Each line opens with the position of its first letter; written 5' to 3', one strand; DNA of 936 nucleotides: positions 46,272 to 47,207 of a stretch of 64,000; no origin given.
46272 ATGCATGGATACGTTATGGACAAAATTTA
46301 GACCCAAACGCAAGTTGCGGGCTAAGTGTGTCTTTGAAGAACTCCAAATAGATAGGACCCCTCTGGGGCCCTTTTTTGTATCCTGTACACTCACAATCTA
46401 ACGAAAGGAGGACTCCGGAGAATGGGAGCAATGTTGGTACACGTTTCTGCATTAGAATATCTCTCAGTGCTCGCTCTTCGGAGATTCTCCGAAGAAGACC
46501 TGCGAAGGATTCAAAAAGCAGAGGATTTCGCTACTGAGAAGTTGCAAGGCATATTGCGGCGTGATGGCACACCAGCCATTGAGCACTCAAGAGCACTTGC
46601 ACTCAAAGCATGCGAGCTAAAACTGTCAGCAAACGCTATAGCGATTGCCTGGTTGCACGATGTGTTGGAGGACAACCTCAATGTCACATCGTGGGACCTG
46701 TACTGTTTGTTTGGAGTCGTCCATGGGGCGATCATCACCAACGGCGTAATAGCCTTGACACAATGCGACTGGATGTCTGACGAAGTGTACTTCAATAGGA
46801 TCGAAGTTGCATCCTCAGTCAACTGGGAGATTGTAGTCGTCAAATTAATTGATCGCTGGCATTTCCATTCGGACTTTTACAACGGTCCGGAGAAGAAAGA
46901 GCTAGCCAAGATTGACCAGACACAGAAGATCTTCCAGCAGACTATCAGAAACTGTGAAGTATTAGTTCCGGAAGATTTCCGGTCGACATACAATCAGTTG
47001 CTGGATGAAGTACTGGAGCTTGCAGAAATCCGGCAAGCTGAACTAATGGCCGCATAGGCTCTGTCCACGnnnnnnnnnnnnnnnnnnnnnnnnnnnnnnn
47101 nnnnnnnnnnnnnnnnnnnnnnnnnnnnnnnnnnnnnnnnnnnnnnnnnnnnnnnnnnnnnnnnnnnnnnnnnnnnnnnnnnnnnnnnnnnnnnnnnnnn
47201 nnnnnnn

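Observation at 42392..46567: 3.8-kb cassette bracketed by perfect 370-bp direct repeats, with three copies of a gene 3' end and a truncated/full gene pair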

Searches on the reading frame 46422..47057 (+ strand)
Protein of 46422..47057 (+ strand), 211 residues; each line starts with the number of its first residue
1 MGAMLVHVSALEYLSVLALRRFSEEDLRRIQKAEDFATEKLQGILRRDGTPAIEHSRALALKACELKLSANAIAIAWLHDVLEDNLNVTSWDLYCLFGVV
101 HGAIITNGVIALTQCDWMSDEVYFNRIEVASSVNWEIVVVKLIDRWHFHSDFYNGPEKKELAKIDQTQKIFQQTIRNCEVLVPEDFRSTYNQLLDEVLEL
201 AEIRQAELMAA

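Call 7: search_protein_families(library=pfam, proteins=[window:46422-47057:+], max_evalue=0.01)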
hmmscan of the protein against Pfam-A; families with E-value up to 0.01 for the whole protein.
window:46422-47057:+ (211 aa): 1 family
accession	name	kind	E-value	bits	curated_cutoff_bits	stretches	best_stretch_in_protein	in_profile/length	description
PF13328.12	HD_4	-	6.5e-05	23.2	27.2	1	34-85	2-53/156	HD domain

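Call 9: find_encoding_contigs(protein=window:46422-47057:+, flank=10000, max_places=10)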
Protein window:46422-47057:+ (211 aa): no gene with exactly this product is on record in the collection.

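Call 22: find_homologous_proteins(query=window:46422-47057:+, max_evalue=0.001)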
Query window:46422-47057:+ (211 aa): 6 proteins with E <= 0.001 among 342 candidates.
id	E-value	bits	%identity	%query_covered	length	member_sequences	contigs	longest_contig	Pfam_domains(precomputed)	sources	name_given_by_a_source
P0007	5.7e-135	465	100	100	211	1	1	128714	-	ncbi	-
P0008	2.2e-107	375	83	100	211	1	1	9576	-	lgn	-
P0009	5.9e-71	256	61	100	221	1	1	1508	PF13328.13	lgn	-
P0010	4.9e-68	247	79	68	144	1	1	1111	-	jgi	jgi:(p)ppGpp synthase/HD superfamily hydrolase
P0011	1.1e-64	236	57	97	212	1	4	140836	-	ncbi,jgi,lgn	jgi:(p)ppGpp synthase/HD superfamily hydrolase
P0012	1.2e-64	236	56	100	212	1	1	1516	-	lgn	-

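Call 23: find_encoding_contigs(protein=P0008, flank=10000, max_places=10)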
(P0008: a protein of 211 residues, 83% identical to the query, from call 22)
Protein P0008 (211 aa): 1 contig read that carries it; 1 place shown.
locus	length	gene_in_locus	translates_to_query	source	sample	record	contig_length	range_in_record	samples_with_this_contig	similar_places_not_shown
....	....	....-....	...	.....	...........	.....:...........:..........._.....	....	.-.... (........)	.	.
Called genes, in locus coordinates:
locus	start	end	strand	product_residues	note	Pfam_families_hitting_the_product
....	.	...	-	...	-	?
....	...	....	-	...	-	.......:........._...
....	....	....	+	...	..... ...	-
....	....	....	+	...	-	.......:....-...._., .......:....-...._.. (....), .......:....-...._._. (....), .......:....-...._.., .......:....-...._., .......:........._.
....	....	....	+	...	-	-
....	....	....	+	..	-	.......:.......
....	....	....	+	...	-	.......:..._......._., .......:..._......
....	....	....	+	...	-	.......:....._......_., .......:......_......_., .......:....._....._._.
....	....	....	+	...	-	?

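Call 24: find_encoding_contigs(protein=P0011, flank=10000, max_places=10)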
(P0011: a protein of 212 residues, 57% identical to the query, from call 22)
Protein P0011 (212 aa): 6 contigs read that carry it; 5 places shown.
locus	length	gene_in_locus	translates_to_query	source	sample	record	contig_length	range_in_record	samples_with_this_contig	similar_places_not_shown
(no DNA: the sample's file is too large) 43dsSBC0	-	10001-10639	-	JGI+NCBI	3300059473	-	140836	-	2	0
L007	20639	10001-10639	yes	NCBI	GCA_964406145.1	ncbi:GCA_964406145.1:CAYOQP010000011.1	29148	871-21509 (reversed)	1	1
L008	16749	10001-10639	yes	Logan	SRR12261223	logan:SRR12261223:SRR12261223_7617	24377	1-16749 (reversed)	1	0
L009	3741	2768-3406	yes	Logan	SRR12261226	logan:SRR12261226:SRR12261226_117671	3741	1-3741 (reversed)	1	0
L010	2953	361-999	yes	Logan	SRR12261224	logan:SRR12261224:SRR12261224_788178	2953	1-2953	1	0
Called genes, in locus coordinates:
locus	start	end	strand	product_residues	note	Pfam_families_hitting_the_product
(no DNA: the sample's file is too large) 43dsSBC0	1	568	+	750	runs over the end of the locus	PF03477:ATP-cone, PF13597:NRDD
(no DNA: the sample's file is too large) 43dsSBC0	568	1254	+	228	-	PF13353:Fer4_12, PF04055:Radical_SAM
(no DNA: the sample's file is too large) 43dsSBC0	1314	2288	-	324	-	PF02504:FA_synthesis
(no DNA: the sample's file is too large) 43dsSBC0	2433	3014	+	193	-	PF01966:HD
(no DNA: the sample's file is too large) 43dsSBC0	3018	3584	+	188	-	PF04307:YdjM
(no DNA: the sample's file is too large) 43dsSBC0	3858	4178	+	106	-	PF00076:RRM_1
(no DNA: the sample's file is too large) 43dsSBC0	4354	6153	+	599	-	PF13292:DXP_synthase_N, PF02775:TPP_enzyme_C, PF13292:DXP_synthase_N, PF02779:Transket_pyr, PF02780:Transketolase_C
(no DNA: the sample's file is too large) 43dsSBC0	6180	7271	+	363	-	PF00348:polyprenyl_synt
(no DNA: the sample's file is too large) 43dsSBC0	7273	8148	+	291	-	PF02401:LYTB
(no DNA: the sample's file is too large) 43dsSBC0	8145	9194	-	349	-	PF04551:GcpE, PF26540:GcpE_C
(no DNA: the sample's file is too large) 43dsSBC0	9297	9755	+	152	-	-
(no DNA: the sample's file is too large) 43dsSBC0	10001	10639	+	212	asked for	-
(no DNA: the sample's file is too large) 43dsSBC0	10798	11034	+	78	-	PF02583:Trns_repr_metal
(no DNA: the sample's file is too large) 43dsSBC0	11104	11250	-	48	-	-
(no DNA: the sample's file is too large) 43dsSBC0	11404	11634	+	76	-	PF13370:Fer4_13, PF13459:Fer4_15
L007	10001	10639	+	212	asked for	-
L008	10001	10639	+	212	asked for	-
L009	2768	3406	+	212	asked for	-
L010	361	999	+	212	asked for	-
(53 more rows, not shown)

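Call 35: find_related_loci(query=A4, collection=genome_contigs, flank=10000)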
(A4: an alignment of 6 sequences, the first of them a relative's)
Query A4 (211 aa) in genome_contigs; peptide patterns used: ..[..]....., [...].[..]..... (x = any residue, [..] = any of these).
98 stretches matched a pattern; 14 encode a relative of the query (tblastn E <= 1e-3); 14 distinct loci.
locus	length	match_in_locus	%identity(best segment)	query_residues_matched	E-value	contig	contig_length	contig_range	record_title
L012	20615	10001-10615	57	1-204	6e-71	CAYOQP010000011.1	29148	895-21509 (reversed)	MAG TPA_asm: uncultured Candidatus Saccharibacteria bacterium isolate SRP272421_co1_692 genome assembly, contig: NODE_35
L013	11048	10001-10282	38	30-127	3e-10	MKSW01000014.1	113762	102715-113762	MAG: Actinobacteria bacterium 69-20 SCNpilot_cont_1000_bf_scaffold_226, whole genome shotgun sequence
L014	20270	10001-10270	41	33-128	8e-10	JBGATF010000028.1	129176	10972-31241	MAG: Limisphaerales bacterium isolate MAG_AAO_H10.62 AAOH10-62_opera_contig_716, whole genome shotgun sequence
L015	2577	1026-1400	30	74-198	3e-8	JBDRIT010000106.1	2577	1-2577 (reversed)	MAG: Pseudomonadota bacterium isolate MEGAHIT-group-1.599 k141_7340574, whole genome shotgun sequence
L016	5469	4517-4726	39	49-127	3e-8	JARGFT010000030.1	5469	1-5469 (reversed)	MAG: Anaerosomatales bacterium isolate C14-13 NODE_30_length_5469_cov_5.906157, whole genome shotgun sequence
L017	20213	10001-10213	35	30-104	8e-7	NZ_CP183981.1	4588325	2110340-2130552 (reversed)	Stenotrophomonas maltophilia strain R-24 chromosome, complete genome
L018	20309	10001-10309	36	30-144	2e-6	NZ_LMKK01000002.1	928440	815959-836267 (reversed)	Agreia sp. Leaf210 contig_2, whole genome shotgun sequence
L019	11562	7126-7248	55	42-84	2e-6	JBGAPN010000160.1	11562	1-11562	MAG: Limisphaerales bacterium isolate MAG_AAO_H125.19 AAOH125-19_opera_contig_10358, whole genome shotgun sequence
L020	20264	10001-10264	35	30-124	4e-6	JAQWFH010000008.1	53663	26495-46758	MAG: Eubacteriales bacterium isolate STF2_94 NODE_1170_length_53663_cov_13.157614_Sandtown_F2, whole genome shotgun sequ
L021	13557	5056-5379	30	43-169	2e-5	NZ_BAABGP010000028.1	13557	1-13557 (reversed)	Microbacterium panaciterrae strain JCM 17839 sequence28, whole genome shotgun sequence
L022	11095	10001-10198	39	74-147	3e-5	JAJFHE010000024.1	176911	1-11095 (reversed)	MAG: Hyphomicrobiales bacterium isolate OFTM97 OFTM97_23, whole genome shotgun sequence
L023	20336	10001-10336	33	32-144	7e-8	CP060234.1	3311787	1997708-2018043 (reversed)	MAG: Phycisphaeraceae bacterium isolate HK-STAS-PLAN-6 chromosome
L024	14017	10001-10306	32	31-144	1e-4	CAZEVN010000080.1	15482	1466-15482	MAG TPA_asm: uncultured Enemella sp. isolate binchicken_co168_267 genome assembly, contig: NODE_6652_length_15482_cov_20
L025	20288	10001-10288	34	30-127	2e-4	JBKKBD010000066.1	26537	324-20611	MAG: Specibacter sp. isolate swi_bin.339 S1Ck127_12751331_flag_0_multi_98.6248_len_26537, whole genome shotgun sequence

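Call 38: search_protein_families(library=ncbifam, proteins=[window:46422-47057:+], max_evalue=0.01)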
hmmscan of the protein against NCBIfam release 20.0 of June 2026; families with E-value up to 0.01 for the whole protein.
window:46422-47057:+ (211 aa): 2 families
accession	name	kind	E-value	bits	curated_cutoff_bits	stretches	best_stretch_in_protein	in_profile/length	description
NF008303.0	PRK11092.1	equivalog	1.3e-09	36.8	947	1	12-148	5-143/702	bifunctional GTP diphosphokinase/guanosine-3',5'-bis pyrophosphate 3'-pyrophosphohydrolase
TIGR00691.1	spoT_relA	subfamily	5.8e-09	34.8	499.2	1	35-148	3-118/687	RelA/SpoT family protein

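Call 39: search_protein_families(library=padloc, proteins=[window:46422-47057:+], max_evalue=0.01)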
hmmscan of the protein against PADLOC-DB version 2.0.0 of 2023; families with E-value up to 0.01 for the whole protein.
window:46422-47057:+ (211 aa): 0 families

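Call 40: search_protein_families(library=phrogs, proteins=[window:46422-47057:+], max_evalue=0.01)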
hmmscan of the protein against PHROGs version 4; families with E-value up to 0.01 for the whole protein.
window:46422-47057:+ (211 aa): 2 families
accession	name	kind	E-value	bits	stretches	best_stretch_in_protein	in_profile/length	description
phrog_15275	-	unknown function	1.2e-10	42.5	1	30-184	30-184/223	-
phrog_990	-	other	1.2e-10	42.3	1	25-147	150-264/374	metal-dependent phosphohydrolase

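Call 61: find_related_loci(query=A7, collection=viral_contigs, flank=8000)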
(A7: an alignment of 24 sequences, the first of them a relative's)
Query A7 (466 aa) in viral_contigs; peptide patterns used: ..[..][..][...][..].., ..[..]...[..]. (x = any residue, [..] = any of these).
41 stretches matched a pattern, but none encodes a relative of the query by tblastn (E <= 1e-3).

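Call 74: predict_structure(alignment_id=A7)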
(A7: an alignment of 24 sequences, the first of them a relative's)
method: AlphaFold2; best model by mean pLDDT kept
length: 466 residues; sequences in the alignment: 24
mean_pLDDT: 87.7   pTM: 0.90
mean pLDDT of the five models: 87.7, 87.0, 85.8, 84.3, 76.8
residues with pLDDT >= 90: 298; 70-90: 110; 50-70: 42; < 50: 16
segments of 3 or more residues with pLDDT < 50: 364-367, 401-406
pLDDT, mean of each block of 10 residues (from residue 1): 77 88 92 96 96 97 92 97 98 91 97 95 92 97 98 94 93 98 98 81 68 84 96 98 98 87 79 67 84 98 98 79 60 84 98 73 50 73 93 83 49 83 91 95 98 95 97
secondary structure, 60 per line:
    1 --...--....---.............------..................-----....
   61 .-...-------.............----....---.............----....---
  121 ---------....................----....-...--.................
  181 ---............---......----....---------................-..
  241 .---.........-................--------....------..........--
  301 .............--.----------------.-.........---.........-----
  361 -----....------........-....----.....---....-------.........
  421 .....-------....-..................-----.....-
elements in order: E8-11 H15-27 E34-38 H39-51 E57-61 H73-85 E90-93 H97-109 E114-117 H130-149 E154-157 H164-180 E184-195 H199-204 H209-212 H222-237 E245-253 H255-270 H279-282 E289-298 E301-313 E335-343 E347-355 H366-369 E376-383 H385-388 E393-397 H401-404 H412-425 H438-455 E461-465
